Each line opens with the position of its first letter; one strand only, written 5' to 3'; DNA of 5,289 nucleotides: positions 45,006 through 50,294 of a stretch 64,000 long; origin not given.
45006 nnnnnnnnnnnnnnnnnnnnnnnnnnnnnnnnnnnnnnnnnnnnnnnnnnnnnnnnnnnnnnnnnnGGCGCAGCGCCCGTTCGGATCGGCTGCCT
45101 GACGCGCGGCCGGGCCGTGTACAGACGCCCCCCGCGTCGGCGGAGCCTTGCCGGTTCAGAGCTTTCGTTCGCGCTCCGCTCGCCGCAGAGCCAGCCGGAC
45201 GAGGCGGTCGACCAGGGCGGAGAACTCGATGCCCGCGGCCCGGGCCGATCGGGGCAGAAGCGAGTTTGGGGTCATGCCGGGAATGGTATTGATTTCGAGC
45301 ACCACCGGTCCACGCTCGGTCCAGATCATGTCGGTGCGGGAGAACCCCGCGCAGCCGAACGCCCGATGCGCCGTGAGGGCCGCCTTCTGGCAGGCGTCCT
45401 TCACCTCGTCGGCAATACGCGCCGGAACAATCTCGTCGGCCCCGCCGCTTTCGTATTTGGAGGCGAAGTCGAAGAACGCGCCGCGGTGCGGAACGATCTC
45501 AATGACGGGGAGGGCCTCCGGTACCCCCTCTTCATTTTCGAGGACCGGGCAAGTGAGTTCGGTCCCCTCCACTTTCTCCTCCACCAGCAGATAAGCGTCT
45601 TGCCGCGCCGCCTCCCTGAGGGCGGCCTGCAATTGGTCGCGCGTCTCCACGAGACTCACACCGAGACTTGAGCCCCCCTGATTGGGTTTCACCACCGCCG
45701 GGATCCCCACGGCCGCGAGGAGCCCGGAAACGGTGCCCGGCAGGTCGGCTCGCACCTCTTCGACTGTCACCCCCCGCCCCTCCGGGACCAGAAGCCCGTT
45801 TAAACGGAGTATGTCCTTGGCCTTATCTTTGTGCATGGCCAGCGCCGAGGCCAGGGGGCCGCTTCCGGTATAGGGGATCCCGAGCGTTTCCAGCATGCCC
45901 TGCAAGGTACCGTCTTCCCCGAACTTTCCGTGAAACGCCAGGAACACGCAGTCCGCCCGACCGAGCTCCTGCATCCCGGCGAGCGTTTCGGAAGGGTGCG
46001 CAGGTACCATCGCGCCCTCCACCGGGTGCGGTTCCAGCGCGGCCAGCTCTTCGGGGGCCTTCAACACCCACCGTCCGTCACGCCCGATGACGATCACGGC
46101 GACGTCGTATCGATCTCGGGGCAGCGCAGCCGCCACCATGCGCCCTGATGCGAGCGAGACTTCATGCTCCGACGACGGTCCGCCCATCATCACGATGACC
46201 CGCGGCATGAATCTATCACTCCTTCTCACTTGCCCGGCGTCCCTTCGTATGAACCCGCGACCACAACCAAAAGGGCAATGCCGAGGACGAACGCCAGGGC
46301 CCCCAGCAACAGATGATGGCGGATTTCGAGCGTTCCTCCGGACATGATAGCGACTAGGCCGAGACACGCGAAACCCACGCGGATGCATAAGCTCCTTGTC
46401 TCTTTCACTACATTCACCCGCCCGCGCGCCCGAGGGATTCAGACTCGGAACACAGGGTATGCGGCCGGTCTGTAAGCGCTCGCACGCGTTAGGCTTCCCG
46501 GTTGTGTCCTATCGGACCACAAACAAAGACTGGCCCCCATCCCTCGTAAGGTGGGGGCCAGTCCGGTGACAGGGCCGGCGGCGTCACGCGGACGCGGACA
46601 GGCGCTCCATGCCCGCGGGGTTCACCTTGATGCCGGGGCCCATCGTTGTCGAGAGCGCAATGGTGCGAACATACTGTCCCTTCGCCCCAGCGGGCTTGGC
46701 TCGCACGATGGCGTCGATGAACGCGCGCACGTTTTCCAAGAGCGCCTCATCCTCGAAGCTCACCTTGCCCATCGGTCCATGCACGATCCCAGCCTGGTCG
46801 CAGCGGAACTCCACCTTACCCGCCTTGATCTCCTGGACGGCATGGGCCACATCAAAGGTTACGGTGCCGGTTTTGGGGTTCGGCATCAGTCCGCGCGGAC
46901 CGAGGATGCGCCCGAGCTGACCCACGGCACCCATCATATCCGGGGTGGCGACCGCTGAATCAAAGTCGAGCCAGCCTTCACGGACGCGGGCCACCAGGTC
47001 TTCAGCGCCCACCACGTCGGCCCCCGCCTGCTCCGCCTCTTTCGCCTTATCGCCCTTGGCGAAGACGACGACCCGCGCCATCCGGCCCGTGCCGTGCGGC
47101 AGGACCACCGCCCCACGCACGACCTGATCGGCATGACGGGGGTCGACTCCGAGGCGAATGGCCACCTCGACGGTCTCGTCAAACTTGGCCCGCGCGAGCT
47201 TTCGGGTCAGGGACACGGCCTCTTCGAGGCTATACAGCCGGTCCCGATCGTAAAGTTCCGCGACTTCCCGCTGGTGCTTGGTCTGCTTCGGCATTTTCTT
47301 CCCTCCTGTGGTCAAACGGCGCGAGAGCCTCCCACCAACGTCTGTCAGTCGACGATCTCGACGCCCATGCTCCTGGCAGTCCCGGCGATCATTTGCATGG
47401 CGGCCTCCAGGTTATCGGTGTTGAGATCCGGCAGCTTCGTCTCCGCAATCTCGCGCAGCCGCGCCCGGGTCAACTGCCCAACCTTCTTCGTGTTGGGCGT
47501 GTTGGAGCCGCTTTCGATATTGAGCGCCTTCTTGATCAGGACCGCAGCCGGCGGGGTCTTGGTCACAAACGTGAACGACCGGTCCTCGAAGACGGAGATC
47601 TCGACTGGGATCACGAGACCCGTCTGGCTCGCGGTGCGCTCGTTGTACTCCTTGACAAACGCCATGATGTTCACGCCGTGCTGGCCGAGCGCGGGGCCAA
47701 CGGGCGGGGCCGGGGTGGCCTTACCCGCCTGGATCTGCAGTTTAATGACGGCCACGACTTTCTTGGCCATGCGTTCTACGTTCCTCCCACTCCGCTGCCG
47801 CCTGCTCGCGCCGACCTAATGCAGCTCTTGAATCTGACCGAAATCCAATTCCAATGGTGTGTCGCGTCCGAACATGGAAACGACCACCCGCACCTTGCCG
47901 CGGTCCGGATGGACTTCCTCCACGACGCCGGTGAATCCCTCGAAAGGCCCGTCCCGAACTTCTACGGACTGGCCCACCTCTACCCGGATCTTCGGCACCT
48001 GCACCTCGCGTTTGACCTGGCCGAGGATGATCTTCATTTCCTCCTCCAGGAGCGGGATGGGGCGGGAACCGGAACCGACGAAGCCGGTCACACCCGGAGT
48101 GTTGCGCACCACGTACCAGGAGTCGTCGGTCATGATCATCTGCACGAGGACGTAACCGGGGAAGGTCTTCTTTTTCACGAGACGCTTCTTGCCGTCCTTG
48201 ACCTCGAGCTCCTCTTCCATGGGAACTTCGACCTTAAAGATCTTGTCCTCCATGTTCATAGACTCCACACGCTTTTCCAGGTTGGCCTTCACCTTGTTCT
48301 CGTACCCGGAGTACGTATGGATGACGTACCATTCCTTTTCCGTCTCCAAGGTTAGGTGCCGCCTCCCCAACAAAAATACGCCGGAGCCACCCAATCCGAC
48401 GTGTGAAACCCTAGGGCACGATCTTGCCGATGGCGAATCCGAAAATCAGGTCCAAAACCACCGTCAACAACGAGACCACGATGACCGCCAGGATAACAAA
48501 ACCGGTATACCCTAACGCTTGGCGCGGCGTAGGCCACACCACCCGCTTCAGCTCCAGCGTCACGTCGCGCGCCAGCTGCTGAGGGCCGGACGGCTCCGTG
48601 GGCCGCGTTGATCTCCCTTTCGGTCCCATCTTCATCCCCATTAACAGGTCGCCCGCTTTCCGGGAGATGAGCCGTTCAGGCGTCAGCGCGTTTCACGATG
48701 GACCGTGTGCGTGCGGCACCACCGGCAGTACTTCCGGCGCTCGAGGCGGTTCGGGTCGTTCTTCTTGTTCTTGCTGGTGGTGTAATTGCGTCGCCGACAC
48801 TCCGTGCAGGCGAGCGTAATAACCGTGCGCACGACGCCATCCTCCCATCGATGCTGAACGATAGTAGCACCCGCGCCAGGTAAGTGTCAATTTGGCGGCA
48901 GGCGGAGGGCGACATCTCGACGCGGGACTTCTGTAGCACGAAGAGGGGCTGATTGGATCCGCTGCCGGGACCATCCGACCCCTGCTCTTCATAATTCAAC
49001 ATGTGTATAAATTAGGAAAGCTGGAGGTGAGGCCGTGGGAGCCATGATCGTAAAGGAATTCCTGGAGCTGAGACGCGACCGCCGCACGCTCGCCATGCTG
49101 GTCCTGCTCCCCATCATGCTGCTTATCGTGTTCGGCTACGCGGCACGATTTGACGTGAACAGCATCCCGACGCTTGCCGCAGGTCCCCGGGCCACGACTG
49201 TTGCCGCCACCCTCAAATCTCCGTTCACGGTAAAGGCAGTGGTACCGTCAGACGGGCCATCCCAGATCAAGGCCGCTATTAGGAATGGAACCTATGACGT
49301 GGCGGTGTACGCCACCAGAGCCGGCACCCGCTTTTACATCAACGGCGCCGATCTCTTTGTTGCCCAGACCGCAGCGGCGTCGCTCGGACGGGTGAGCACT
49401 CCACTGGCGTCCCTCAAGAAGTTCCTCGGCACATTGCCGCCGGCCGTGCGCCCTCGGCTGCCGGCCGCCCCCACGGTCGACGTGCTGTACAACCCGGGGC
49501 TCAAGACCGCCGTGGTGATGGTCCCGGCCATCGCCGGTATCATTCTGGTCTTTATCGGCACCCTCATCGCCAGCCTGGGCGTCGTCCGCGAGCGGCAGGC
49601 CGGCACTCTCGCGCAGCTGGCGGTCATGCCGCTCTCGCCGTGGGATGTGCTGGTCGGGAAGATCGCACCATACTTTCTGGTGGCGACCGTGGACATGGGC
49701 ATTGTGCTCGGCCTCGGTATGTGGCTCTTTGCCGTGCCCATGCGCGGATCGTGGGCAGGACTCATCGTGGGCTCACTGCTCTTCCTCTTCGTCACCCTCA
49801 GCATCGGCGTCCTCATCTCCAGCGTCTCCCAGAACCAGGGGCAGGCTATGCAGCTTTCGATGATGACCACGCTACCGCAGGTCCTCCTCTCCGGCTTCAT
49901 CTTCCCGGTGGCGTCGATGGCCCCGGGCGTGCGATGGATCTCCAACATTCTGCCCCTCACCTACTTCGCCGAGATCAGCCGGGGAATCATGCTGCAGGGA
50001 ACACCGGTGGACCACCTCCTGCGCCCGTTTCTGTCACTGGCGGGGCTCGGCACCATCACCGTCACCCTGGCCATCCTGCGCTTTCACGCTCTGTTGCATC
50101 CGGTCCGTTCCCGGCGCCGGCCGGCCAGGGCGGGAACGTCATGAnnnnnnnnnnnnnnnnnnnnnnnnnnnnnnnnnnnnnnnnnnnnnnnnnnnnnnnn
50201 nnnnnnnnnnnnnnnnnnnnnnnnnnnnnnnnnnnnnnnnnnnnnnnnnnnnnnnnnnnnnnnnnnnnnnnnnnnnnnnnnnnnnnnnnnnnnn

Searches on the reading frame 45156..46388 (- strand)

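Call 19: search_protein_families(library=pfam, proteins=[window:45156-46388:-], max_evalue=0.00001)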
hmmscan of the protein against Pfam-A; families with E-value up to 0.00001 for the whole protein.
window:45156-46388:- (410 aa): 5 families
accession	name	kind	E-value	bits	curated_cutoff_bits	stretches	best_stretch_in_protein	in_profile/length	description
PF07478.18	Dala_Dala_lig_C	-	1.4e-49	168.8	24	1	198-397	6-203/204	D-ala D-ala ligase C-terminus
PF01820.27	Dala_Dala_lig_N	-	1.6e-30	106.5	34.6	1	63-176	1-121/121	D-ala D-ala ligase N-terminus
PF02655.19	ATP-grasp_3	-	4.4e-07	30.6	23.2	1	229-368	32-155/160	ATP-grasp domain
PF13535.11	ATP-grasp_4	-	8e-07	29.2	27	1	228-296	2-84/160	ATP-grasp domain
PF02222.28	ATP-grasp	-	7.7e-06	26.1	27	0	222-350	24-143/179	ATP-grasp domain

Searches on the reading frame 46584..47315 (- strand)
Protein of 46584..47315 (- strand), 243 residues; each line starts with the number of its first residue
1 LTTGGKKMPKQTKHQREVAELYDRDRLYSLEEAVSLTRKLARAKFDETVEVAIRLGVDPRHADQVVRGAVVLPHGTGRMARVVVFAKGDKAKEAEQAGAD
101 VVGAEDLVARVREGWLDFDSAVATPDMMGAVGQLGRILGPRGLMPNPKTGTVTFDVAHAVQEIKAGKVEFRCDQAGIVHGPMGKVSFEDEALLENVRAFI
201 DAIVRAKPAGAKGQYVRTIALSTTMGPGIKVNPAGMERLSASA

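Call 19: search_protein_families(library=pfam, proteins=[window:46584-47315:-], max_evalue=0.00001)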
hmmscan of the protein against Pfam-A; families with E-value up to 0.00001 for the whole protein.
window:46584-47315:- (243 aa): 1 family
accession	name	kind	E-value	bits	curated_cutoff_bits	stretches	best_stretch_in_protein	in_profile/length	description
PF00687.26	Ribosomal_L1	-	2.1e-71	240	32.2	1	39-227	3-198/198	Ribosomal protein L1p/L10e family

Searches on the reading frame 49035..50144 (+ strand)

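Call 19: search_protein_families(library=pfam, proteins=[window:49035-50144:+], max_evalue=0.00001)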
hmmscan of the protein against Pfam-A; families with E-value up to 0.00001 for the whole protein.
window:49035-50144:+ (369 aa): 3 families
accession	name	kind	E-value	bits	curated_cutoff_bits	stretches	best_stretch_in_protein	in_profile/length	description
PF12698.13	ABC2_membrane_3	-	2e-36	126.3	31.6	1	16-348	1-347/347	ABC-2 family transporter protein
PF01061.29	ABC2_membrane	-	3.8e-29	102.2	26.9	1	158-320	46-211/211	ABC-2 type transporter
PF12679.13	ABC2_membrane_2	-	3.8e-13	49.8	27.2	1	4-287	3-200/283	ABC-2 family transporter protein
